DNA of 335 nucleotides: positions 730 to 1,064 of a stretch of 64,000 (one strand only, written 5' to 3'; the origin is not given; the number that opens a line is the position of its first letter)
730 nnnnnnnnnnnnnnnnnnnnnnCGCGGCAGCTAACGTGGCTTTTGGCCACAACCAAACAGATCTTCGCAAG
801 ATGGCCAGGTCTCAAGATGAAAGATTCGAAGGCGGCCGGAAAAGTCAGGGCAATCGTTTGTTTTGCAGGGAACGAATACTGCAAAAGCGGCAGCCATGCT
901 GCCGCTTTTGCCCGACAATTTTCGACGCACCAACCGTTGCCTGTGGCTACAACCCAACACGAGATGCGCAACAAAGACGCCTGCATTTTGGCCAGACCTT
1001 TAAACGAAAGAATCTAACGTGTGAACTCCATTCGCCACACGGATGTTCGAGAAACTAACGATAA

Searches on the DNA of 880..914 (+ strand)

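Call 100: build_rna_model(alignment_id=A5, structure=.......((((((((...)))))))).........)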
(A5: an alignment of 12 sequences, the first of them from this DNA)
Model R1 built from alignment A5 (12 sequences, 35 columns); structure: as given.
model positions 35; base pairs 8; branch points 0; effective number of sequences 12; information 1.305 bits per position. Calibrated on 0.2 Mb of random sequence (short: E-values are rough).
structure used (alignment columns):
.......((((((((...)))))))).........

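Call 101: search_with_rna_model(model_id=R1, sources=[window, L059, L069, L070, L071, L072, L073, L074, L075, L076, L077, L056, L058], max_evalue=10)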
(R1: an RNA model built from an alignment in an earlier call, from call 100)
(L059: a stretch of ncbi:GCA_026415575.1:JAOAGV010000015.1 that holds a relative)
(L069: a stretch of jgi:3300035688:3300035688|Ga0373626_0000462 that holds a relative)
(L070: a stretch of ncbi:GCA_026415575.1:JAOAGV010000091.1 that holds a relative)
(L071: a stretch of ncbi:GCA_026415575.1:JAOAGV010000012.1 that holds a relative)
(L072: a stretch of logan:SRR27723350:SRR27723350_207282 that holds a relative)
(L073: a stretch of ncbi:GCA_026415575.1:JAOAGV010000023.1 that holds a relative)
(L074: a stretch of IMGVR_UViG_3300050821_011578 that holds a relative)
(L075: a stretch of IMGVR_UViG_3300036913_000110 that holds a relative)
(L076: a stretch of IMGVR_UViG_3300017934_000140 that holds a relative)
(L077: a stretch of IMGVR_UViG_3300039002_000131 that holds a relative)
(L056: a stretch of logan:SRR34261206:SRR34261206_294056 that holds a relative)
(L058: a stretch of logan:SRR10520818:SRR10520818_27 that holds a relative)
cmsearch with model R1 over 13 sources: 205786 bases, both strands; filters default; matches with E-value up to 10: 35.
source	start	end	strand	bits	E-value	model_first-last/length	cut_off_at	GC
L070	3245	3279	+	57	2.2e-15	1-35/35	no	0.57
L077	4210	4244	-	56.5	3.4e-15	1-35/35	no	0.66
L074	126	160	+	55.5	7.1e-15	1-35/35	no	0.63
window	22393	22427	-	54.7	1.3e-14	1-35/35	no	0.66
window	8961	8995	+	54.6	1.4e-14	1-35/35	no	0.6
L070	11795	11829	+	52.9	5.1e-14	1-35/35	no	0.63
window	22323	22357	+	52.5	6.8e-14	1-35/35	no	0.57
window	9031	9065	-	52.4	7.9e-14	1-35/35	no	0.66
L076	8558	8592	-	51.8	1.2e-13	1-35/35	no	0.63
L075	1147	1181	-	50.2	4e-13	1-35/35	no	0.57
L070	3138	3172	-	47.7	2.7e-12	1-35/35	no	0.63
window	878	912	-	39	2e-09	1-35/35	no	0.6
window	880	914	+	38.1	4.2e-09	1-35/35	no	0.63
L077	4219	4240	+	25.2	7.4e-05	8-29/35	no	0.73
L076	8567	8588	+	24.3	0.00015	8-29/35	no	0.77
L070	3249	3270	-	23.2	0.00035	8-29/35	no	0.68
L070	11799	11820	-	22.6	0.00055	8-29/35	no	0.73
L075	1156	1177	+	22.3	0.00067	8-29/35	no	0.68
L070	3147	3165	+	21.9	0.00093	8-26/35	no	0.79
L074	130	151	-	19.8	0.0047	8-29/35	no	0.68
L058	3863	3897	-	12.7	1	1-35/35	no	0.54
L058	2365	2393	-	11.6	2.4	1-35/35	no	0.59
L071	12675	12690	+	11.3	3.1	9-25/35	no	0.88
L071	12675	12690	-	11.1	3.4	9-25/35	no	0.88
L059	7107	7144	-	10.4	5.9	1-35/35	no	0.53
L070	10204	10232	-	10.4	5.9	1-35/35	no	0.66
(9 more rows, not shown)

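Call 113: search_with_rna_model(model_id=R1, sources=[L074, L075, L076, L077, L087, L088, L093, L094], max_evalue=1, filters=off)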
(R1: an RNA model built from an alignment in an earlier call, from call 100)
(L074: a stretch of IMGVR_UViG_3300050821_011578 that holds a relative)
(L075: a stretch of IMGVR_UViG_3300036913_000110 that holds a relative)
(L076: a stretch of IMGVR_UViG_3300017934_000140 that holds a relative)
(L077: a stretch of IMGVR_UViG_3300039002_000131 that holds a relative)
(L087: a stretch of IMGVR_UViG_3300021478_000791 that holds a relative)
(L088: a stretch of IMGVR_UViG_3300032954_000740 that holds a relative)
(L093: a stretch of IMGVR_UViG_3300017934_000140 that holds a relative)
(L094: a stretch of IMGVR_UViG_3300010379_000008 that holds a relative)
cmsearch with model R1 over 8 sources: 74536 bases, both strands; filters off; matches with E-value up to 1: 20.
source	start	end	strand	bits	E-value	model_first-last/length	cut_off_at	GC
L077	4210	4244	-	56.5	1.2e-15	1-35/35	no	0.66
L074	126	160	+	55.5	2.6e-15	1-35/35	no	0.63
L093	3134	3168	-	54.3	6.5e-15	1-35/35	no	0.6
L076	8558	8592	-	51.8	4.2e-14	1-35/35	no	0.63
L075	1147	1181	-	50.2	1.5e-13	1-35/35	no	0.57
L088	411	445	-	42.9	3.9e-11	1-35/35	no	0.69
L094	1697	1731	+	42.2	6.4e-11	1-35/35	no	0.57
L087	9006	9040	+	38.4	1.2e-09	1-35/35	no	0.63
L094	1650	1683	-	34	3.3e-08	1-35/35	no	0.53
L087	5944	5978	+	33.4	5.2e-08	1-35/35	no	0.49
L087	13115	13149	+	27.3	5.5e-06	1-35/35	no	0.54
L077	4219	4240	+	25.2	2.7e-05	8-29/35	no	0.73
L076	8567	8588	+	24.3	5.5e-05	8-29/35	no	0.77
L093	3143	3164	+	23.2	0.00013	8-29/35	no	0.68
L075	1156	1177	+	22.3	0.00024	8-29/35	no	0.68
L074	130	151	-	19.8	0.0017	8-29/35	no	0.68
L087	6951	6969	+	14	0.14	8-26/35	no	0.95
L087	5948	5969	-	14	0.15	8-29/35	no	0.59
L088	420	441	+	12.8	0.34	8-29/35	no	0.77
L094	7061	7087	-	12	0.65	1-35/35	no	0.67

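Call 114: search_with_rna_model(model_id=R1, sources=[window, L070, L074, L075, L076, L077, L087, L088, L093, L094], max_evalue=0.00001, make_alignment=true)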
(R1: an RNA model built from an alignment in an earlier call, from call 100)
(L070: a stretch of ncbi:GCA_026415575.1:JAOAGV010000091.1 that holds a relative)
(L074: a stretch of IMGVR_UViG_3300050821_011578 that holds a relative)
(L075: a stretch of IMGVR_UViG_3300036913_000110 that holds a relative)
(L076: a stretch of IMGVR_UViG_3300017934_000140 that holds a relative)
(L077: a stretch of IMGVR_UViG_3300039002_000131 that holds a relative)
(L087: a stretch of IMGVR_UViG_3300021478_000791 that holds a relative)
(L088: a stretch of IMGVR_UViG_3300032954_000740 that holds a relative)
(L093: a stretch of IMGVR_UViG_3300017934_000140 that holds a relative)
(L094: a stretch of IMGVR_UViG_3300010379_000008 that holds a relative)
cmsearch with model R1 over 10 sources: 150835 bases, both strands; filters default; matches with E-value up to 0.00001: 19.
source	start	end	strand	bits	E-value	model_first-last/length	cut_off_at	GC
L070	3245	3279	+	57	1.6e-15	1-35/35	no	0.57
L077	4210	4244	-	56.5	2.5e-15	1-35/35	no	0.66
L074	126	160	+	55.5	5.2e-15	1-35/35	no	0.63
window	22393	22427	-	54.7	9.4e-15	1-35/35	no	0.66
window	8961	8995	+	54.6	1e-14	1-35/35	no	0.6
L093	3134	3168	-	54.3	1.3e-14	1-35/35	no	0.6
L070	11795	11829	+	52.9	3.8e-14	1-35/35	no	0.63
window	22323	22357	+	52.5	5e-14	1-35/35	no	0.57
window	9031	9065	-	52.4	5.8e-14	1-35/35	no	0.66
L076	8558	8592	-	51.8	8.6e-14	1-35/35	no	0.63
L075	1147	1181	-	50.2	2.9e-13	1-35/35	no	0.57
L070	3138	3172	-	47.7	2e-12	1-35/35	no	0.63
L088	411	445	-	42.9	7.8e-11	1-35/35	no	0.69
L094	1697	1731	+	42.2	1.3e-10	1-35/35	no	0.57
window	878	912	-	39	1.5e-09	1-35/35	no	0.6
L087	9006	9040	+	38.4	2.4e-09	1-35/35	no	0.63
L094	1650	1683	-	34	6.7e-08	1-35/35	no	0.53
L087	5944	5978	+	33.4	1.1e-07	1-35/35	no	0.49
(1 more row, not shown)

Alignment A6: 19 matches aligned to the model, 35 columns, each read 5' to 3' on its own strand. Consensus structure (alignment columns), stored with it:
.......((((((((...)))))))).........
